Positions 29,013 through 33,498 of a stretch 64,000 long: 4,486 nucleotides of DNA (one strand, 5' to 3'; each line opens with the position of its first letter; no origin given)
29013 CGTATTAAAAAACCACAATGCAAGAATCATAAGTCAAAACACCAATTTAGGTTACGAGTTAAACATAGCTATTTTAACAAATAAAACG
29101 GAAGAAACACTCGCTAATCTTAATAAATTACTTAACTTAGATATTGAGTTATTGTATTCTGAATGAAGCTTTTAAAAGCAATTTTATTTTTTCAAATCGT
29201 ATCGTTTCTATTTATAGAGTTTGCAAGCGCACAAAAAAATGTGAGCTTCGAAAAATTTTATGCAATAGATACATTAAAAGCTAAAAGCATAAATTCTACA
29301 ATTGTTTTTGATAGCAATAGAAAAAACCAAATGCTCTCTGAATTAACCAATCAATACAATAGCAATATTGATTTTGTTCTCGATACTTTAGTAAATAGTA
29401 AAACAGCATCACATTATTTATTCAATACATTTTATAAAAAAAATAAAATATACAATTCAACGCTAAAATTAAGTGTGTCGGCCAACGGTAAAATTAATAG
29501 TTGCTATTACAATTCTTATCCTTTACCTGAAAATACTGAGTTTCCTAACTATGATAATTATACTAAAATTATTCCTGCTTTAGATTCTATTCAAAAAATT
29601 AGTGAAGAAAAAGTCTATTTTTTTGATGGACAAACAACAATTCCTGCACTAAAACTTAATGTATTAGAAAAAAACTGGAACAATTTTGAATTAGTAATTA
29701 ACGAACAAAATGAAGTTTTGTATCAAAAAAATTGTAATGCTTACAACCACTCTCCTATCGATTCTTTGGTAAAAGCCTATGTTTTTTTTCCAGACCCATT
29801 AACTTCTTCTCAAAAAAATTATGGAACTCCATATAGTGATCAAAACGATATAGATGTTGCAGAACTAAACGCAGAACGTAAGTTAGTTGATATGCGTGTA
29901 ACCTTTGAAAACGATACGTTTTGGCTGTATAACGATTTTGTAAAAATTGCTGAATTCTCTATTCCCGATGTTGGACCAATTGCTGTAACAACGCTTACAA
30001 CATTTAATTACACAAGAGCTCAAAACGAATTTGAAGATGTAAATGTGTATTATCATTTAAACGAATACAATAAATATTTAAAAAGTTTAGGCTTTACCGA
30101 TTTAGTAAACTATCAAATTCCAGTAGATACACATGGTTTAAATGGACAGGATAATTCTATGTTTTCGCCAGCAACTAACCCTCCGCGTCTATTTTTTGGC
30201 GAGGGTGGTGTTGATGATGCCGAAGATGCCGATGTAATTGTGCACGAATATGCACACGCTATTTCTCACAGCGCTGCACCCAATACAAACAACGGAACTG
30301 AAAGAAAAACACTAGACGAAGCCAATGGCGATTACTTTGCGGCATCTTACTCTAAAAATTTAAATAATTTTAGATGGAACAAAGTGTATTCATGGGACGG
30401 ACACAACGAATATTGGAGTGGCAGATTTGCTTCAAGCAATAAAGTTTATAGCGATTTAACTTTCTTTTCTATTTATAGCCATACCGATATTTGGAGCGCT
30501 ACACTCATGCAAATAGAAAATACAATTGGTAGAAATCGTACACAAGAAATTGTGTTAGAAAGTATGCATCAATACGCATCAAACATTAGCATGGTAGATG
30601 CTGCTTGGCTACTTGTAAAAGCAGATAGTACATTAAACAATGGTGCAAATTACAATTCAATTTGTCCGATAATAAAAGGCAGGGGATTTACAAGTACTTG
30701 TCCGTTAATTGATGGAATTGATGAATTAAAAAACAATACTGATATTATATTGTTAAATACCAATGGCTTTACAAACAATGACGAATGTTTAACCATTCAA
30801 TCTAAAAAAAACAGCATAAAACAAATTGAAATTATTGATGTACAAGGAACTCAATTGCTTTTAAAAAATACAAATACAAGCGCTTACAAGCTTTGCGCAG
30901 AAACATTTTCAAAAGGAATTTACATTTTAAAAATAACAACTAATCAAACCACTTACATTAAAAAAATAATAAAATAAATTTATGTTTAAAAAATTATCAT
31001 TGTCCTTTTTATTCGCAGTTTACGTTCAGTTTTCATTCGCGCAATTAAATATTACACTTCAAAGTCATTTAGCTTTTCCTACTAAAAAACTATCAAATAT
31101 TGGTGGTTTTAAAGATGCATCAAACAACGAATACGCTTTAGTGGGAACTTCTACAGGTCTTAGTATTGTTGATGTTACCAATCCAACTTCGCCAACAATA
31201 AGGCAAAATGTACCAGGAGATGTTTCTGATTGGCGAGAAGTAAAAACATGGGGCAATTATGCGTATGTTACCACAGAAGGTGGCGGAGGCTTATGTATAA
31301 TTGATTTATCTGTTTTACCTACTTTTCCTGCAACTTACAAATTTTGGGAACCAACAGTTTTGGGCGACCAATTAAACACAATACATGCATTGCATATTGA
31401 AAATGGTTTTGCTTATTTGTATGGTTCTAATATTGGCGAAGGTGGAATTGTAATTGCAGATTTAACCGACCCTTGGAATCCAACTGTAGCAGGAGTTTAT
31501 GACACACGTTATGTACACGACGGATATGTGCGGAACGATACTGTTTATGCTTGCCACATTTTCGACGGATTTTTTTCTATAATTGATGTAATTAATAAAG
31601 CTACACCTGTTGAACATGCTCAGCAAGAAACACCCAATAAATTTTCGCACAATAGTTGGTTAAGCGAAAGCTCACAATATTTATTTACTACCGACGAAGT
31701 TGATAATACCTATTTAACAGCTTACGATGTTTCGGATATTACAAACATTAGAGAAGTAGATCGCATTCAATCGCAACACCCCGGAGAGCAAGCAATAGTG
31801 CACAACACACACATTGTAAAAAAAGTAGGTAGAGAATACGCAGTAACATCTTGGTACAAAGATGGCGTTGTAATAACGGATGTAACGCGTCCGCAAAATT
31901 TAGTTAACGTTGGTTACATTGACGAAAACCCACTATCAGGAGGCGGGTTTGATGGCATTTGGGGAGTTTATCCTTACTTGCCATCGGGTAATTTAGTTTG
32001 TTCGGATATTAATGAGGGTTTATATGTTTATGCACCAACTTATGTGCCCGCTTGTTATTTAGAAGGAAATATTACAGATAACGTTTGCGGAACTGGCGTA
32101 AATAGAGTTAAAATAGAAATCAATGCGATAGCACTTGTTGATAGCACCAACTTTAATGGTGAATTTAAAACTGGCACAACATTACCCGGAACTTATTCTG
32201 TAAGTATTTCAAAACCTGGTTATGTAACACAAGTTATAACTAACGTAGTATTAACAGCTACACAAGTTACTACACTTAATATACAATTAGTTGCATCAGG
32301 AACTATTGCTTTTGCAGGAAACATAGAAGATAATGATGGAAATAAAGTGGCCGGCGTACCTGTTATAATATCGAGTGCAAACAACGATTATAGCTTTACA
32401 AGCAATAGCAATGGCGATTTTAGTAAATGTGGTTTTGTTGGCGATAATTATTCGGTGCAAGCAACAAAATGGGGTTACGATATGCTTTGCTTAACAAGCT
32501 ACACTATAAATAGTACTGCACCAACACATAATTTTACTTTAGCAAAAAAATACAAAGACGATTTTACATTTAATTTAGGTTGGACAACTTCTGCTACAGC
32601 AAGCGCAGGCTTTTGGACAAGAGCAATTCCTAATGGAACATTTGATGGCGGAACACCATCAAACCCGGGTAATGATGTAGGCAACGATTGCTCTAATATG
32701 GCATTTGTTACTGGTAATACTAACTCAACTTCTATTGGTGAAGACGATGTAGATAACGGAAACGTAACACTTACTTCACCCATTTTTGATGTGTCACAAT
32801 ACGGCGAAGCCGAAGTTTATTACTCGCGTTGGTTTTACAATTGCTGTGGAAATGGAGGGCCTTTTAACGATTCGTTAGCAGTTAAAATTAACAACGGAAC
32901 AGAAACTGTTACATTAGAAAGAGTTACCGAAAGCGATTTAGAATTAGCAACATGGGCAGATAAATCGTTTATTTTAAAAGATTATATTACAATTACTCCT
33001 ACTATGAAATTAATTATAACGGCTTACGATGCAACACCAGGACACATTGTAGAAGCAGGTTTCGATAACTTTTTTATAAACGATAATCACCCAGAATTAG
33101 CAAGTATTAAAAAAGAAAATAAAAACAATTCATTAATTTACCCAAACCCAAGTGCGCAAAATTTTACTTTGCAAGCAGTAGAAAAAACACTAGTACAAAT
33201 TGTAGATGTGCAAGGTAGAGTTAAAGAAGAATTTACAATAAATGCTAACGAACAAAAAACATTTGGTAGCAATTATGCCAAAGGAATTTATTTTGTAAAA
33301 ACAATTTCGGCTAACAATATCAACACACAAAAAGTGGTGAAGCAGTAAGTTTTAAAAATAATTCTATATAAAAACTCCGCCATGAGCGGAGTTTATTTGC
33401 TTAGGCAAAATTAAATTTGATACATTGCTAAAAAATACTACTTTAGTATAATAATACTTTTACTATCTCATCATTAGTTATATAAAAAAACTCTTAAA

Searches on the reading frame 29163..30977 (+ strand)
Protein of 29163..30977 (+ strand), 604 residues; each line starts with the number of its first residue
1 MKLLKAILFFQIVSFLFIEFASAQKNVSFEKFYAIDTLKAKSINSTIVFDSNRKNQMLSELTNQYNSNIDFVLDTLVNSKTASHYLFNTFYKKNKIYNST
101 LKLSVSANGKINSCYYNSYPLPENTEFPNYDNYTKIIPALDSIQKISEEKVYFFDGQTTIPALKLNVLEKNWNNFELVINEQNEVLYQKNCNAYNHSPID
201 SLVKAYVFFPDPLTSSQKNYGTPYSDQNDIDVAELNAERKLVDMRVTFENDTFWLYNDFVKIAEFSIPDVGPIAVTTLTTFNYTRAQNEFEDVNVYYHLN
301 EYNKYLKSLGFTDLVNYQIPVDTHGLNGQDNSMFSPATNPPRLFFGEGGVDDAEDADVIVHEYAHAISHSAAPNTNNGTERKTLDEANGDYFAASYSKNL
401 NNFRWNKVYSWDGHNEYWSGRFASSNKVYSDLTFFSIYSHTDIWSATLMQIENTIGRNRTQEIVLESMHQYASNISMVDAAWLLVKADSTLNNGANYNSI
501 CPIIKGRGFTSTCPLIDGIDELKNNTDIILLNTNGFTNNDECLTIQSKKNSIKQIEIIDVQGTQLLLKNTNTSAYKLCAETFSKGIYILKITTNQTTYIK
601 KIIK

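Call 46: search_protein_families(library=ncbifam, proteins=[window:29163-30977:+], max_evalue=0.0001)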
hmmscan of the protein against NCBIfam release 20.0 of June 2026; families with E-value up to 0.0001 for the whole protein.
window:29163-30977:+ (604 aa): 1 family
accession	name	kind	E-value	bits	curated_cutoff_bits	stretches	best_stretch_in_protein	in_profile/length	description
TIGR04183.1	Por_Secre_tail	domain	6.4e-11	42.1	23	1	543-604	11-71/72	T9SS type A sorting domain-containing protein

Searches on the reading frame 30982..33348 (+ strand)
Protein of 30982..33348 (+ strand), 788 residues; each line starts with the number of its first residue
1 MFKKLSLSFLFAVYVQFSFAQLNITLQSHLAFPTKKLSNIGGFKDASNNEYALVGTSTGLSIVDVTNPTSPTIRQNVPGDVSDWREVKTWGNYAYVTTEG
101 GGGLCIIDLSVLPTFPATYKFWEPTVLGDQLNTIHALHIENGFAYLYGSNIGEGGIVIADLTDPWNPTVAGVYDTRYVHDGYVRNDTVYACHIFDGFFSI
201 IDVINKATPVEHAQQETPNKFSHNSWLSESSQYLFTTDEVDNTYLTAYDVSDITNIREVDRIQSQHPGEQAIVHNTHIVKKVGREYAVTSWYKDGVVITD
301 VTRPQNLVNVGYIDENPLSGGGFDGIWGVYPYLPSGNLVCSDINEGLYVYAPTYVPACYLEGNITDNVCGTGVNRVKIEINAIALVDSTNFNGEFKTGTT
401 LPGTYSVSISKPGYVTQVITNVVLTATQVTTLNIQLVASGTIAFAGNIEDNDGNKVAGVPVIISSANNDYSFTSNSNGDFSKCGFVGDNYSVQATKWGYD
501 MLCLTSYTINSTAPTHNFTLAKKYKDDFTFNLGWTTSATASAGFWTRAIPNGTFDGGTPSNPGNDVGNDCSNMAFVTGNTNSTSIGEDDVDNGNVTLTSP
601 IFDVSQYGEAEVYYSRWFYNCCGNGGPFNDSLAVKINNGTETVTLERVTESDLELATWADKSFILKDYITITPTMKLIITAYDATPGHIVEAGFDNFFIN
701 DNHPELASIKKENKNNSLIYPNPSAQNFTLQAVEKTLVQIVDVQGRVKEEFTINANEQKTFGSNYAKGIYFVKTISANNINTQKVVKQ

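Call 46: search_protein_families(library=ncbifam, proteins=[window:30982-33348:+], max_evalue=0.0001)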
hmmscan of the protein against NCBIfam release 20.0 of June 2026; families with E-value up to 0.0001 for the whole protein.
window:30982-33348:+ (788 aa): 2 families
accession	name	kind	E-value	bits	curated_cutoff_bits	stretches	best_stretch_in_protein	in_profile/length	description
TIGR04312.1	choice_anch_B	subfamily_domain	3.1e-56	191.2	100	1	19-349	10-361/364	choice-of-anchor B family protein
TIGR04183.1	Por_Secre_tail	domain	2.4e-11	43.5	23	1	719-788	1-72/72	T9SS type A sorting domain-containing protein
